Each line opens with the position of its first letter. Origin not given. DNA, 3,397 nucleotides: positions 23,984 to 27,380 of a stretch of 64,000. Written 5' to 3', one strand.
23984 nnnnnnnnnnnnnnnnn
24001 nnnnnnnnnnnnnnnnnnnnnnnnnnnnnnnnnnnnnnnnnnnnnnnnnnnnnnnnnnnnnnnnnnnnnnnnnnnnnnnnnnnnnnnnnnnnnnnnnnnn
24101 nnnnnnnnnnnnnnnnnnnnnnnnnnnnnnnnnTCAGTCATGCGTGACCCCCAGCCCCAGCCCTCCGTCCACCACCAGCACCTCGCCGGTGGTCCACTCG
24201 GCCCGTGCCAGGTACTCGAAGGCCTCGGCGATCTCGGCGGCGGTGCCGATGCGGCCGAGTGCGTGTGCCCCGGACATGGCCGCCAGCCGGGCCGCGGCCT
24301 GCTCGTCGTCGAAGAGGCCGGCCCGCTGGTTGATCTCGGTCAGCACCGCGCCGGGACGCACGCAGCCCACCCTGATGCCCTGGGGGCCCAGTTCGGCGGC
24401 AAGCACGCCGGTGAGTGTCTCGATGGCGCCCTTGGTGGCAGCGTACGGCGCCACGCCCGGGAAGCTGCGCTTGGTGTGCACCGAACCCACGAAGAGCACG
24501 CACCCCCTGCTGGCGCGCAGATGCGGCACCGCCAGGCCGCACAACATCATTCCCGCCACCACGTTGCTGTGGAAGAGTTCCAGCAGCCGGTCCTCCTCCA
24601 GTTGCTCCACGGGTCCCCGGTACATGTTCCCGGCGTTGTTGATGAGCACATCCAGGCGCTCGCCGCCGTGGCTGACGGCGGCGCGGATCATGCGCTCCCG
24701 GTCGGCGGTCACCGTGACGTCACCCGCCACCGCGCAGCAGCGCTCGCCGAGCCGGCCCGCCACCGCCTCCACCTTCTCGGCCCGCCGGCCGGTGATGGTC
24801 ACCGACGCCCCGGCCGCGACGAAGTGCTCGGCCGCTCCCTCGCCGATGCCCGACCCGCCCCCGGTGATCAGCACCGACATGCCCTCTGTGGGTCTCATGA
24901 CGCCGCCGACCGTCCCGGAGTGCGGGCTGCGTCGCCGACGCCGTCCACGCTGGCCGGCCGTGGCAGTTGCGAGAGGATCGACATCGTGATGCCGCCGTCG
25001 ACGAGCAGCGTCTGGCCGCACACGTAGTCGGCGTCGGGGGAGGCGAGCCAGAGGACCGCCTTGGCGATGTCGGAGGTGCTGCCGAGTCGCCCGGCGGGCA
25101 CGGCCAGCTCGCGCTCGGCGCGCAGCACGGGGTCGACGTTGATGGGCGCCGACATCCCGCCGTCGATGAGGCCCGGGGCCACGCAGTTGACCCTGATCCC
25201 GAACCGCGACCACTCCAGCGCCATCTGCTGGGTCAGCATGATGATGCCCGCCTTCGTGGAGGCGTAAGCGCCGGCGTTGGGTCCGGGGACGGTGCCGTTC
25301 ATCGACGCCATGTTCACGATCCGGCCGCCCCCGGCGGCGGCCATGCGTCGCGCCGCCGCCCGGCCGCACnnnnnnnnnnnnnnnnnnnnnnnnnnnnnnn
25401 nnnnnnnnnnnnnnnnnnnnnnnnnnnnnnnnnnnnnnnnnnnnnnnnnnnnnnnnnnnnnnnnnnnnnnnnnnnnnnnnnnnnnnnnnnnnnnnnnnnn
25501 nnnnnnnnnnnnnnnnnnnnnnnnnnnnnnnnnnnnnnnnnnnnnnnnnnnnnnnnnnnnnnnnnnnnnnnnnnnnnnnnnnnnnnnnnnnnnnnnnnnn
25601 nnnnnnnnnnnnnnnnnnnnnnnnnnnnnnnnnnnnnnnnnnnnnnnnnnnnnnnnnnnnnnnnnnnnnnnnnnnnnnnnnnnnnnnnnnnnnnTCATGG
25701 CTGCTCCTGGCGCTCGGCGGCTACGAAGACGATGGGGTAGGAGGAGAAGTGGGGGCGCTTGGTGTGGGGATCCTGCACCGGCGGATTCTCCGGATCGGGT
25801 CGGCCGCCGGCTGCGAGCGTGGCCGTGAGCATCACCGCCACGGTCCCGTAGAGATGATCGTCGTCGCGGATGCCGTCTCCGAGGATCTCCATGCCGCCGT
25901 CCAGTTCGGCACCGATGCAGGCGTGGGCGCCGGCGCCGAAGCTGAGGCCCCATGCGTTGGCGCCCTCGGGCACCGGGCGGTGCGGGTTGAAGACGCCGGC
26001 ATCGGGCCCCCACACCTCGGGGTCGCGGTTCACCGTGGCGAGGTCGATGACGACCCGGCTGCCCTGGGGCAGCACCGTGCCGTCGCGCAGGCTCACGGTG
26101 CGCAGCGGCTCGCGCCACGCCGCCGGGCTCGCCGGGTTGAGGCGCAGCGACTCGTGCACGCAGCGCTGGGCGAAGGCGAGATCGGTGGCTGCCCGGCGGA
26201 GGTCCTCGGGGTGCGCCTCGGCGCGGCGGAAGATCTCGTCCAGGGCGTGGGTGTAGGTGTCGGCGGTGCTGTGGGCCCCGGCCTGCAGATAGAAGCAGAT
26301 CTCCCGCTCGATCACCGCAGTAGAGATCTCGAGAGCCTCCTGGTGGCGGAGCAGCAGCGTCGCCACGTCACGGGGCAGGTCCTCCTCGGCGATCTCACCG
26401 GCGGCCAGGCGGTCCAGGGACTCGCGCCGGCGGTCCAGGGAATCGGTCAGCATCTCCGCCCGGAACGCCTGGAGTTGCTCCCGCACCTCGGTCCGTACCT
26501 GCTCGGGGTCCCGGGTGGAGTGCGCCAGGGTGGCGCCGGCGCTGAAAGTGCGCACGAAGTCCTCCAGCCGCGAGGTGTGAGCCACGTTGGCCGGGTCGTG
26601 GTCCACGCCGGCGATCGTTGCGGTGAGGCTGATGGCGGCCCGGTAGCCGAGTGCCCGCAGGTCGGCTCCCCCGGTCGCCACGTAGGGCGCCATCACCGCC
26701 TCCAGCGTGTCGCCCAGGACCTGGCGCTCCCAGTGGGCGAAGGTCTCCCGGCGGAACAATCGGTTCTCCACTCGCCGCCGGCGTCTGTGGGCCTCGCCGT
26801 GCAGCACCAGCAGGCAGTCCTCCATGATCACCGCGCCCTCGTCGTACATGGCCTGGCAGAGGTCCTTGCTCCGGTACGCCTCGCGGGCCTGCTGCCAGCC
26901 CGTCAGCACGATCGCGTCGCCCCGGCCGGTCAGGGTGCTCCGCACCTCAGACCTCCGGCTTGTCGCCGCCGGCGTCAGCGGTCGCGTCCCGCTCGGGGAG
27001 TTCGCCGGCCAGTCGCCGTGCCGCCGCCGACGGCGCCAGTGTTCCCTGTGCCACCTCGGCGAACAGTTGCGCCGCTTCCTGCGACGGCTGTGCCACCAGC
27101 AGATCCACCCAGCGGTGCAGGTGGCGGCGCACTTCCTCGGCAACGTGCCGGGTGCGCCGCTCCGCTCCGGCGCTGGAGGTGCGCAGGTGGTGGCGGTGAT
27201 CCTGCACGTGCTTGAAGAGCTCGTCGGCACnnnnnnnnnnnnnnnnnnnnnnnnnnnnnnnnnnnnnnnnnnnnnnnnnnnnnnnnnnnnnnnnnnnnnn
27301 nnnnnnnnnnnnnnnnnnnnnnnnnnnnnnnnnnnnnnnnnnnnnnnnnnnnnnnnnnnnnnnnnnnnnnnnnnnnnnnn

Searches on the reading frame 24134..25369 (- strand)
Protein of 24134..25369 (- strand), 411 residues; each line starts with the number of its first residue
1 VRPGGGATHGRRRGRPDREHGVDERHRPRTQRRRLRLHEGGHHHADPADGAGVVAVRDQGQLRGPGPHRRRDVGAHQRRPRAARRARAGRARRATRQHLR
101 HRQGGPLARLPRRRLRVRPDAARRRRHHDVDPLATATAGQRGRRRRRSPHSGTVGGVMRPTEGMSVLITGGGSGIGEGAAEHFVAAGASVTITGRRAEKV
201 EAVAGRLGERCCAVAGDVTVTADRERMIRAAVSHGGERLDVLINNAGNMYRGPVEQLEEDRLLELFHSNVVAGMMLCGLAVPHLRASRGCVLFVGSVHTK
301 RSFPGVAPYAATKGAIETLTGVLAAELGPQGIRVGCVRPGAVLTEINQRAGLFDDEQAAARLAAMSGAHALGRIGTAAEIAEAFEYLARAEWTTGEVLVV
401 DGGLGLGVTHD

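Call 88: search_protein_families(library=pfam, proteins=[window:24134-25369:-], max_evalue=0.00001)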
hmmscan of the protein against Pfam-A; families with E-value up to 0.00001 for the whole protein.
window:24134-25369:- (411 aa): 5 families
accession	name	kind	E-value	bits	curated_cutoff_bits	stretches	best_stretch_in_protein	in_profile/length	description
PF13561.12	adh_short_C2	-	4.6e-44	151.2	27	1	173-404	6-235/236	Enoyl-(Acyl carrier protein) reductase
PF00106.31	adh_short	-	9e-43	146.5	26.6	1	166-349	3-189/195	short chain dehydrogenase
PF23441.1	SDR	-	3.9e-10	40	27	1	165-404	9-255/258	SDR-like rossmann domain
PF08659.16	KR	-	3e-09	37.5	22.6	1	166-321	3-161/180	KR domain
PF08643.16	DUF1776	-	6.7e-06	26.2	25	1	251-341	105-198/294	Fungal family of unknown function (DUF1776)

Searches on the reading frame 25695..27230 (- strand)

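Call 88: search_protein_families(library=pfam, proteins=[window:25695-27230:-], max_evalue=0.00001)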
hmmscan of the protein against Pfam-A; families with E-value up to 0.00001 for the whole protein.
window:25695-27230:- (511 aa): 1 family
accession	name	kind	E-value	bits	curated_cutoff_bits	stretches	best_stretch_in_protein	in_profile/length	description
PF00067.27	p450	-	3.2e-18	66.2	22.8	1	347-443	317-416/462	Cytochrome P450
